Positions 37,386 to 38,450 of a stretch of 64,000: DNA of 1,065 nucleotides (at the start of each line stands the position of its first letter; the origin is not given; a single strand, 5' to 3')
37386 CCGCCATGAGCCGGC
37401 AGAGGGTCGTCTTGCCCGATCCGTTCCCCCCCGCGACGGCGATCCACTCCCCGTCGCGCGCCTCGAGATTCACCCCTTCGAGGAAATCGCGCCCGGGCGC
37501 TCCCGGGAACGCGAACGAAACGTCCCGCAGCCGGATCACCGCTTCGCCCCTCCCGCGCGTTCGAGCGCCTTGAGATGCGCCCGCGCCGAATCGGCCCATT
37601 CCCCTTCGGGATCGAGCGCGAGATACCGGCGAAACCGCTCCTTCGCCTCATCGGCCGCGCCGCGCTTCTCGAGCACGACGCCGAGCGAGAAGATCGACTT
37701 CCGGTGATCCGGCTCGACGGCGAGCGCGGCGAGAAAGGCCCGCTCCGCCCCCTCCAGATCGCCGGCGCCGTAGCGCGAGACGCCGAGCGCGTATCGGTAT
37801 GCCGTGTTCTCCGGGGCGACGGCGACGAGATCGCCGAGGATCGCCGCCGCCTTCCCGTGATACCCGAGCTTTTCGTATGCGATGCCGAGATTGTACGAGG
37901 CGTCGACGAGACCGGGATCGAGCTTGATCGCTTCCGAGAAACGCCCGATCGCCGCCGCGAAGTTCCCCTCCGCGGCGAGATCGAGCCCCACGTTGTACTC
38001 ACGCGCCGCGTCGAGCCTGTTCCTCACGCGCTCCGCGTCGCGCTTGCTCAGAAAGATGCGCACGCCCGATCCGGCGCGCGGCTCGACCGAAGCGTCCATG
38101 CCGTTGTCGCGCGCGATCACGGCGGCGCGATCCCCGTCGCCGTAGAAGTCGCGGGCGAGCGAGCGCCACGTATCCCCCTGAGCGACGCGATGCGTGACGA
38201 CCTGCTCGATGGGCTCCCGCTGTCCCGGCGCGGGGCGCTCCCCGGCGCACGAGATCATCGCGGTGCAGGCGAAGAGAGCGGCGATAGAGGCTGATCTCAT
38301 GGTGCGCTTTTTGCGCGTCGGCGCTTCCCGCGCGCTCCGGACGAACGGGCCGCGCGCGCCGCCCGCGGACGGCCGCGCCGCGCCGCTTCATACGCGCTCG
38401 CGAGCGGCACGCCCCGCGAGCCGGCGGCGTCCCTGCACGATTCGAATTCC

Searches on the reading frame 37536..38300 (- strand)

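Call 48: search_protein_families(library=ncbifam, max_evalue=0.000001, proteins=[window:37536-38300:-])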
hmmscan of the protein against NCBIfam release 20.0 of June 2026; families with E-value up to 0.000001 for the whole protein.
window:37536-38300:- (254 aa): 7 families
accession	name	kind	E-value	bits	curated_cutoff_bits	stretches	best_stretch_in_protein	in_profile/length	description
NF040959.1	MamA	equivalog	2.6e-15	56.4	200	1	95-229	68-202/204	magnetosome protein MamA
TIGR02917.1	PEP_TPR_lipo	equivalog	7.6e-14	50.6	312.2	1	103-244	402-543/899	XrtA/PEP-CTERM system TPR-repeat protein PrsT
TIGR02521.1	type_IV_pilW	equivalog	4.8e-11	42.7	154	0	167-233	32-98/234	type IV pilus biogenesis/stability protein PilW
NF033758.1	gliding_GltE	equivalog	1.9e-08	33.7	225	0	98-170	86-158/411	adventurous gliding motility TPR repeat lipoprotein GltE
TIGR02552.1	LcrH_SycD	equivalog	9.1e-08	31.9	104.8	0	158-232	44-118/136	SycD/LcrH family type III secretion system chaperone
TIGR02795.1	tol_pal_ybgF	equivalog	3.6e-07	30.8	90.1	0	169-240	42-116/119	tol-pal system protein YbgF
NF033762.1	social_mot_Tgl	equivalog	4.1e-07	29.6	225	0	169-232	34-98/252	social motility TPR repeat lipoprotein Tgl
